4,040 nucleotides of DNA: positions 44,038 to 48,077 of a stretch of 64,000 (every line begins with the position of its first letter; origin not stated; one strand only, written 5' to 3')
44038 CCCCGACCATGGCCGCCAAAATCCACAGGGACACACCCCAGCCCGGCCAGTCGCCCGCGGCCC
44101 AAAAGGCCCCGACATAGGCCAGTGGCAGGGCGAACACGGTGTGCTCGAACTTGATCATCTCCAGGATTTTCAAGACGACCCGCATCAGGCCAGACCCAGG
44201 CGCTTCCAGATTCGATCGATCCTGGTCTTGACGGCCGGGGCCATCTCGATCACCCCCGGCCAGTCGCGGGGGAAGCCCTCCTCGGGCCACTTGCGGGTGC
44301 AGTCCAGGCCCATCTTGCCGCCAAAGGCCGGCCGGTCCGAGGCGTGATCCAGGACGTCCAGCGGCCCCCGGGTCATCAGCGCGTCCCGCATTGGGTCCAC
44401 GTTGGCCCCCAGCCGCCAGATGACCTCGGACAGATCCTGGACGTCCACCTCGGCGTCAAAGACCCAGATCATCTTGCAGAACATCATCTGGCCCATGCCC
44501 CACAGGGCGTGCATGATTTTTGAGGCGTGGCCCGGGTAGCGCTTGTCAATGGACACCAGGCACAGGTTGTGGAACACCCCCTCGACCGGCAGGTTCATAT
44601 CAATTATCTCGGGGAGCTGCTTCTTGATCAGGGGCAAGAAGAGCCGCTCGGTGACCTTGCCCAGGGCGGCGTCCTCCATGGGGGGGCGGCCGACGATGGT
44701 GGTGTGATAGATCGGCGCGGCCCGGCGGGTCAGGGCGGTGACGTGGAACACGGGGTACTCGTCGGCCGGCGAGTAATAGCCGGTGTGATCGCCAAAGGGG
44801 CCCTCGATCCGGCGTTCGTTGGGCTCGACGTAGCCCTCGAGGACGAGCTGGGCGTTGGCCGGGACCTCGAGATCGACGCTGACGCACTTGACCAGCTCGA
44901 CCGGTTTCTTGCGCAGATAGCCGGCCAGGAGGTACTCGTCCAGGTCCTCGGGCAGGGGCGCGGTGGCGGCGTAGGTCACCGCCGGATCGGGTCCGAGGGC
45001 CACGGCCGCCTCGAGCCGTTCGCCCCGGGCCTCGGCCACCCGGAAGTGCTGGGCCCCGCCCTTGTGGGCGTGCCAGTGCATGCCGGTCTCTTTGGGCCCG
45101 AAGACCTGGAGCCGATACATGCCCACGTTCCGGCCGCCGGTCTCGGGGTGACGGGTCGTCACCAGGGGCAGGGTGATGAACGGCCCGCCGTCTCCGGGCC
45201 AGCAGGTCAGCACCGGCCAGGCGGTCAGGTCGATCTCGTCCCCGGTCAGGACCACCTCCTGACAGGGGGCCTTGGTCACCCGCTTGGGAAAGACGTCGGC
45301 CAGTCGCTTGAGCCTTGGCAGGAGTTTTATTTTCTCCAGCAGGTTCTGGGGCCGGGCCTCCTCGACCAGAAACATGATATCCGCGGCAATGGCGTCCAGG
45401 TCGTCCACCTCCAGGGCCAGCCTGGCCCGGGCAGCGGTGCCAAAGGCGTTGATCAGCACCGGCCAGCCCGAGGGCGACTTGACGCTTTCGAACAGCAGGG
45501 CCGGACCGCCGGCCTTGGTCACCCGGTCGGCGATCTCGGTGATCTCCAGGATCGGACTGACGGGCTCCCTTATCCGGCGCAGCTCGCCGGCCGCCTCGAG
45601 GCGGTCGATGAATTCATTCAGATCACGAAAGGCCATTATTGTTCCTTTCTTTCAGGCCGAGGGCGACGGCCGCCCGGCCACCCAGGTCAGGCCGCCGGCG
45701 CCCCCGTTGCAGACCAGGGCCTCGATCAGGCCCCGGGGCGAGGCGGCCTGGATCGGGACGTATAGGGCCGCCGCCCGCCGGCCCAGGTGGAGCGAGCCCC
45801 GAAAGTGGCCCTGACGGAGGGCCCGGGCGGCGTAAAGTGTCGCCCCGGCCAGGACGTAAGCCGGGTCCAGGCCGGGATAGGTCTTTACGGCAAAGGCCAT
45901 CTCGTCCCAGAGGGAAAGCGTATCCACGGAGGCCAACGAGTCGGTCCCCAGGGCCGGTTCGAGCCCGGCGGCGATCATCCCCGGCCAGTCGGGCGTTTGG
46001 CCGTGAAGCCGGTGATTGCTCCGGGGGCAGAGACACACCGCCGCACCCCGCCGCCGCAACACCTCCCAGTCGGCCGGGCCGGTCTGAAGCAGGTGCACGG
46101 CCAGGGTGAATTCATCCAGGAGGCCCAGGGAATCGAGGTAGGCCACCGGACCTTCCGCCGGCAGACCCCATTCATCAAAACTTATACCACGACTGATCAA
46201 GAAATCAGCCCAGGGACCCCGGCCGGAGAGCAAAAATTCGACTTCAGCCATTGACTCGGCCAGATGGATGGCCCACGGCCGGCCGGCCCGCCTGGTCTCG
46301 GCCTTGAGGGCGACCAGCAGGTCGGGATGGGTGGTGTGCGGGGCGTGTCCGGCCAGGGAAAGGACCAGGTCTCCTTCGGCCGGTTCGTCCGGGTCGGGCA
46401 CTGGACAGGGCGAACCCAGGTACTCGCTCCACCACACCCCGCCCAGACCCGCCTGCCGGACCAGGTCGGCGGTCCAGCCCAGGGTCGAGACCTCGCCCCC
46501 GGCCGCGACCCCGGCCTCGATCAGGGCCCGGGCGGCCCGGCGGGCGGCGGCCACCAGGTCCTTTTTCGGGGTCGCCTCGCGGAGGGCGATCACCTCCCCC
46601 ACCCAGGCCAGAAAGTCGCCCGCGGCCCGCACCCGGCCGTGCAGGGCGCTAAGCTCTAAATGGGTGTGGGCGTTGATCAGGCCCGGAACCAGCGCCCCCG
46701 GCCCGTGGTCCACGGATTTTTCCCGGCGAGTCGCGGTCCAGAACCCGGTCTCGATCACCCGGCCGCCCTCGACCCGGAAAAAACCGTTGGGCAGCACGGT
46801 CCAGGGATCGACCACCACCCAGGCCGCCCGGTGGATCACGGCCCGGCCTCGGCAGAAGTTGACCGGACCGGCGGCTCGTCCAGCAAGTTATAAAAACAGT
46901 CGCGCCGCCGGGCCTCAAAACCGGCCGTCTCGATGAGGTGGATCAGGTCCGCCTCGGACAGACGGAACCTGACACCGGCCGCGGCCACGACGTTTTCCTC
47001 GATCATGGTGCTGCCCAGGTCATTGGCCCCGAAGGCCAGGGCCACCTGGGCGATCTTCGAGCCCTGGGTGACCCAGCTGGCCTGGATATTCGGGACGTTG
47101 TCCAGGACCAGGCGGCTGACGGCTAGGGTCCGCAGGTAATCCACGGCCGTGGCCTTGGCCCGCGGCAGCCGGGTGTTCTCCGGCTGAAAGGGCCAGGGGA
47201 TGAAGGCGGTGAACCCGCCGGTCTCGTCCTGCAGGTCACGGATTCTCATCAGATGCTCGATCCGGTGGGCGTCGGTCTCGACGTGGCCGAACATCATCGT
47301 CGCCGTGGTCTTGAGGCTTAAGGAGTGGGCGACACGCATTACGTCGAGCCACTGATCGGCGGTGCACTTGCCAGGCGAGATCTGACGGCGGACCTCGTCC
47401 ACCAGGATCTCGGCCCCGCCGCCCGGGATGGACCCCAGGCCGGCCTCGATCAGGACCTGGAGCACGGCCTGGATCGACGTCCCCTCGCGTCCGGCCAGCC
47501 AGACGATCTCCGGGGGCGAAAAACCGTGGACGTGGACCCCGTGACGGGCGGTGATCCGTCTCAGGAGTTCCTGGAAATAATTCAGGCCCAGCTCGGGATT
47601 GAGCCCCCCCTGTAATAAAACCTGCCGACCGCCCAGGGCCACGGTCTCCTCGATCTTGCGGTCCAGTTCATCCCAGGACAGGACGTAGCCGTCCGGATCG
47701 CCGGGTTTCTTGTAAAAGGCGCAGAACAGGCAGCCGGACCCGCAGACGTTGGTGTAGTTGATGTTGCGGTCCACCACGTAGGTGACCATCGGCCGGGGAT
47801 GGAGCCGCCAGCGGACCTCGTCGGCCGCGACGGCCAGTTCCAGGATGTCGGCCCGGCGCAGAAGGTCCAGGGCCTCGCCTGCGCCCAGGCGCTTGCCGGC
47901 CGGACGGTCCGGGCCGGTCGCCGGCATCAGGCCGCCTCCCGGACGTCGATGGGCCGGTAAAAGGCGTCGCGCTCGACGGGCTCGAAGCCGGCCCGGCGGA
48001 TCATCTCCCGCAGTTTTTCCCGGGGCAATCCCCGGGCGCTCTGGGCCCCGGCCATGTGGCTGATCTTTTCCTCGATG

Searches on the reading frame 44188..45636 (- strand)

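Call 38: search_protein_families(library=pfam, proteins=[window:44188-45636:-], max_evalue=0.00001)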
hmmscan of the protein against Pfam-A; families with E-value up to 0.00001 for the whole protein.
window:44188-45636:- (483 aa): 3 families
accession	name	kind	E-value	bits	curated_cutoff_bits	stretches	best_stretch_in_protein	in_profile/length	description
PF01977.22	UbiD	-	1.1e-87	293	23.3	1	120-318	3-206/206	3-octaprenyl-4-hydroxybenzoate carboxy-lyase Rift-related domain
PF20696.2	UbiD_C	-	1.1e-44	152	24.2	1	325-446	3-127/127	3-octaprenyl-4-hydroxybenzoate carboxy-lyase C-terminal domain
PF20695.2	UbiD_N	-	4e-27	94.5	24.3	1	10-84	1-75/78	3-octaprenyl-4-hydroxybenzoate carboxy-lyase N-terminal domain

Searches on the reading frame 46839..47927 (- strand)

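Call 38: search_protein_families(library=pfam, proteins=[window:46839-47927:-], max_evalue=0.00001)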
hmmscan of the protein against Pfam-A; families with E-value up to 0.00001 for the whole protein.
window:46839-47927:- (363 aa): 2 families
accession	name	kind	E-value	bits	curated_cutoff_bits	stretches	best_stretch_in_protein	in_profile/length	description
PF19288.4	CofH_C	-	3e-37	127.7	27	1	238-351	3-121/125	CofH/MqnC C-terminal region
PF04055.27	Radical_SAM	-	1.7e-20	74.3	29.5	1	56-226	1-163/166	Radical SAM superfamily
